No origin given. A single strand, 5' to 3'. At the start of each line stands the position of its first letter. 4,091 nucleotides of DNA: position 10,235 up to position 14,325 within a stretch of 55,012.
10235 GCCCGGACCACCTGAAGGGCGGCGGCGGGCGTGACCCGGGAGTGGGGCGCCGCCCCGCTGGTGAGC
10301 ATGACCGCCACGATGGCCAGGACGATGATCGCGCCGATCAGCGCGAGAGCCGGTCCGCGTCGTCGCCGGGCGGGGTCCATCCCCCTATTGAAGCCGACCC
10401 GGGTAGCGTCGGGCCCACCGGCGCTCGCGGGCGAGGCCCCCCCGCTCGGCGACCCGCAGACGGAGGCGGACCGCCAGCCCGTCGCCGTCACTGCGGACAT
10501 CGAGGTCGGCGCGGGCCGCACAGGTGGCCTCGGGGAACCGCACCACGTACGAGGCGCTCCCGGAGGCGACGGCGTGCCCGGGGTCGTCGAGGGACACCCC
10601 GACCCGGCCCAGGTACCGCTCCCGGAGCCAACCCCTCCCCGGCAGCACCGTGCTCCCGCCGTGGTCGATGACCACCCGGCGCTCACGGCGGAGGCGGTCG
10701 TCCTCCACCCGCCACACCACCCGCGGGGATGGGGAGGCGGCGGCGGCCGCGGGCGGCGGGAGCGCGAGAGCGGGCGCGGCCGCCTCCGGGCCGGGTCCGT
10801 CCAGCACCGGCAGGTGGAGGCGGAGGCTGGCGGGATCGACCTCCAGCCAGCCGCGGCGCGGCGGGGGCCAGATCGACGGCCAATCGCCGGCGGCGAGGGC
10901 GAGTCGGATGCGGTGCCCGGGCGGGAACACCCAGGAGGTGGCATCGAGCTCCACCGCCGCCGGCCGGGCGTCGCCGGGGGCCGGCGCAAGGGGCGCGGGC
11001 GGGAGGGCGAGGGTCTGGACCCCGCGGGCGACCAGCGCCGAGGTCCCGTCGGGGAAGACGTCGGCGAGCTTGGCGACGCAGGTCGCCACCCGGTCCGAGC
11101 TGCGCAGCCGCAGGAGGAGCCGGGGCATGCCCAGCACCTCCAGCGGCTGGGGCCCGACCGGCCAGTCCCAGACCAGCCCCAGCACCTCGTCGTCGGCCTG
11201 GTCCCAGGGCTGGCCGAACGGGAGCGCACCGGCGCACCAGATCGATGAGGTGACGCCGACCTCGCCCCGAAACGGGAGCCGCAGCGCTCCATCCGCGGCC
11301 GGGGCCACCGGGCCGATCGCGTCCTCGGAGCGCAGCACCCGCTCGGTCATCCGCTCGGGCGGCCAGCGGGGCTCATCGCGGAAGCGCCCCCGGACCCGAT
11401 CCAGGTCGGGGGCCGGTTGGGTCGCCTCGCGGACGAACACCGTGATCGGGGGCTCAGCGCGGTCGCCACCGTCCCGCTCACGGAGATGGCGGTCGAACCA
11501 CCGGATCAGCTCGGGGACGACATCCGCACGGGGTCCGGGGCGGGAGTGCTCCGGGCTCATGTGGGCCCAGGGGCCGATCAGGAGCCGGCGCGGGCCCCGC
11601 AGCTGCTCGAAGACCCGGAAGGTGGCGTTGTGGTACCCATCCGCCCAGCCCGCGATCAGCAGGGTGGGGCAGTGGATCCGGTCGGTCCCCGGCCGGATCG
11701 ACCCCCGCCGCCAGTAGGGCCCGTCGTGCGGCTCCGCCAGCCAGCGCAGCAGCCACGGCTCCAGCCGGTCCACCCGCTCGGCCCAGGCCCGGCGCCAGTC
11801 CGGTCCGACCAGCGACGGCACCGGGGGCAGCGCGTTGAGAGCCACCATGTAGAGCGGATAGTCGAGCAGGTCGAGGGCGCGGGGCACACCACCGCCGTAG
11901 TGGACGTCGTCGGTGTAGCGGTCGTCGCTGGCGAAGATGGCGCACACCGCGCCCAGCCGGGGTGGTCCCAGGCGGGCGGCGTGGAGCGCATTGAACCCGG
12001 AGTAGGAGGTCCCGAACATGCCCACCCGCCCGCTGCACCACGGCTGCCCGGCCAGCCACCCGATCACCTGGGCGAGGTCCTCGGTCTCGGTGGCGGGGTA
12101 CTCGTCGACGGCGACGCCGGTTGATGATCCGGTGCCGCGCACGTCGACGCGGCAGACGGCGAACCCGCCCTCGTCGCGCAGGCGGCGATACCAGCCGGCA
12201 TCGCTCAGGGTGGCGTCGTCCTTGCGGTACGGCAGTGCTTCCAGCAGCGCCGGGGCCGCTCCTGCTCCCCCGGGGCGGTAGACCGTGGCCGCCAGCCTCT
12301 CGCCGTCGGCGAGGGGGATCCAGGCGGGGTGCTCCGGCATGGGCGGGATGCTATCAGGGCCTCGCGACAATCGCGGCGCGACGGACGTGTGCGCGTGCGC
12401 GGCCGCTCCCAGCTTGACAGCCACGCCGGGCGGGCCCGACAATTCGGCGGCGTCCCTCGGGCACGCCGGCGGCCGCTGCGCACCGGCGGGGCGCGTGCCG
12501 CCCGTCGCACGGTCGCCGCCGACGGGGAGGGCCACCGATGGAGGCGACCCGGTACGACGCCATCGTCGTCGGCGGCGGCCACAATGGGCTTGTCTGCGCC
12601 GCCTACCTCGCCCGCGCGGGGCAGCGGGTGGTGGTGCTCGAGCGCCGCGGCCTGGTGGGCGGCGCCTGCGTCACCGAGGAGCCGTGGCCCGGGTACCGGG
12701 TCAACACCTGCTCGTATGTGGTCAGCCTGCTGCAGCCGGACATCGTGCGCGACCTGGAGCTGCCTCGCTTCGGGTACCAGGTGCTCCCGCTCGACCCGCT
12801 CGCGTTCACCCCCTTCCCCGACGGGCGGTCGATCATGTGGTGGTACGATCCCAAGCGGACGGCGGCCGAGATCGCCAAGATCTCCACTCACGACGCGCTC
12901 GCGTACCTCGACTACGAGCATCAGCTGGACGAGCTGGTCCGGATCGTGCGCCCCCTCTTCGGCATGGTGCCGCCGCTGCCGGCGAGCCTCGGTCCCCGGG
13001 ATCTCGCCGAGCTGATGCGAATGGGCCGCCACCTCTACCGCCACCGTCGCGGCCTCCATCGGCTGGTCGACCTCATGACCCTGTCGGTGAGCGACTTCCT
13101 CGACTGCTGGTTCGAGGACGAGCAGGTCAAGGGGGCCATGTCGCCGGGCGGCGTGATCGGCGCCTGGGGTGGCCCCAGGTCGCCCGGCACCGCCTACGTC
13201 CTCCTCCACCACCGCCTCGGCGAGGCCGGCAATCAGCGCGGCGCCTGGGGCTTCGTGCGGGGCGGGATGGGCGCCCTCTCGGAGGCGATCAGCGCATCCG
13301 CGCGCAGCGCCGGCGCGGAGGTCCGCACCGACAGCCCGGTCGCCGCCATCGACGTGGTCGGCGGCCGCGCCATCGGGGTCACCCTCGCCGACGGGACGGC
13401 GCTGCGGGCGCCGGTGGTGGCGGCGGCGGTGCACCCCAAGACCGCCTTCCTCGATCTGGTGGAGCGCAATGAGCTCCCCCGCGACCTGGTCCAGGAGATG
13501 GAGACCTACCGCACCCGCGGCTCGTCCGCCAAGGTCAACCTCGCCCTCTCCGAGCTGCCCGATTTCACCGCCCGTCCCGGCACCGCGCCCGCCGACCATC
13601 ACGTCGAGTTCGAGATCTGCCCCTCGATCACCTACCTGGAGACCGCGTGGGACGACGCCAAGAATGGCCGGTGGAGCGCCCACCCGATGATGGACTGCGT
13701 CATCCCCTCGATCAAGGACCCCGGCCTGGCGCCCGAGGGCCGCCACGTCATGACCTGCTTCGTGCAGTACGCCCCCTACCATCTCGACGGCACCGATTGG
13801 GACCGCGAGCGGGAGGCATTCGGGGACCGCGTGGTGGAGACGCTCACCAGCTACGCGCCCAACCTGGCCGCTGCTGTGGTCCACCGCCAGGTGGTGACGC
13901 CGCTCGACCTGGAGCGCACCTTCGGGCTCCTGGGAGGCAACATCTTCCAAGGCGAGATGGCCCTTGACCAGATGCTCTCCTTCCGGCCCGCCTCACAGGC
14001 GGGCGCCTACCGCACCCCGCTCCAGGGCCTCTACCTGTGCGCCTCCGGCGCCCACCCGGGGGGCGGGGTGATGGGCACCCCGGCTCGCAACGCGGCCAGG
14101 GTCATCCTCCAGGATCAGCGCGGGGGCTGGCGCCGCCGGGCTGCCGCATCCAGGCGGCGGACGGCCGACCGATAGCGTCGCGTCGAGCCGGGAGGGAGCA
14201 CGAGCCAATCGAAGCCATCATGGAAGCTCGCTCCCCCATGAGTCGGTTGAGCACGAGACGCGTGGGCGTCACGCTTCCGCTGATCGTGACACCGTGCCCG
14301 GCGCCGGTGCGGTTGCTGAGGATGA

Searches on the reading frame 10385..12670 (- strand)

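Call 80: search_protein_families(library=pfam, proteins=[window:10385-12670:-], max_evalue=0.0001)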
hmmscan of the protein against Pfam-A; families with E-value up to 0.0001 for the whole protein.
window:10385-12670:- (761 aa): 2 families
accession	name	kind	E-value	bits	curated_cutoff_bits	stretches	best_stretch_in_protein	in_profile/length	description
PF02129.25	Peptidase_S15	-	1.2e-57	196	23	1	122-371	1-261/262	X-Pro dipeptidyl-peptidase (S15 family)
PF08530.16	PepX_C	-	2.4e-19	70.6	22.5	1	406-616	6-200/217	X-Pro dipeptidyl-peptidase C-terminal non-catalytic domain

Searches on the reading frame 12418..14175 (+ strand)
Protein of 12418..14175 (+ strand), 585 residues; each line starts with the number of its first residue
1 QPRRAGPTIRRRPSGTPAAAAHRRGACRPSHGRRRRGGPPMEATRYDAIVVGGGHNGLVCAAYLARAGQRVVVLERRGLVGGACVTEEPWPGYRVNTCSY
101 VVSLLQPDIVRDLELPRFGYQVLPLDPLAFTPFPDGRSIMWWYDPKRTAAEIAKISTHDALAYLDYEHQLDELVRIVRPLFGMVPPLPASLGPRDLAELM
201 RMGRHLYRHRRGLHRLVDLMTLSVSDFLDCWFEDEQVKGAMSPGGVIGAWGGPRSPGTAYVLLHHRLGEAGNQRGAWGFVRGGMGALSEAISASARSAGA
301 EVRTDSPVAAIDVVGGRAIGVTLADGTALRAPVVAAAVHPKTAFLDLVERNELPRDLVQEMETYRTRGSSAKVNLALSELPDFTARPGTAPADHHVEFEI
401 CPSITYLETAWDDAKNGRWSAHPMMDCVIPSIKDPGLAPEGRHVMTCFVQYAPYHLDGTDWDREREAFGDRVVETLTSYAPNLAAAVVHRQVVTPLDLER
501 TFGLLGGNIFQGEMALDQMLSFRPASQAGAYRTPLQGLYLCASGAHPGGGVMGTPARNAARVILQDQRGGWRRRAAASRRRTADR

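Call 80: search_protein_families(library=pfam, proteins=[window:12418-14175:+], max_evalue=0.0001)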
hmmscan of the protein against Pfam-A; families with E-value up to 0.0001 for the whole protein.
window:12418-14175:+ (585 aa): 6 families
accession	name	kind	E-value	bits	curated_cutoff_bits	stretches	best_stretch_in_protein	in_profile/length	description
PF01593.30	Amino_oxidase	-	1.8e-16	60.9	19.8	1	57-551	3-428/443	Flavin containing amine oxidoreductase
PF13450.12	NAD_binding_8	-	1.2e-11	45.2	21.9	1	50-100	1-50/68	NAD(P)-binding Rossmann-like domain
PF01266.30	DAO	-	1e-10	42.2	27.9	1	47-83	1-38/353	FAD dependent oxidoreductase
PF12831.13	FAD_oxidored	-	7.4e-07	29.2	27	1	47-87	1-41/416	FAD dependent oxidoreductase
PF07992.20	Pyr_redox_2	-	3.5e-06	27.1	26.1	1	46-91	1-42/291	Pyridine nucleotide-disulphide oxidoreductase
PF01946.23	Thi4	-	5.9e-05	22.8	26.2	0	45-83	17-56/235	Thi4 family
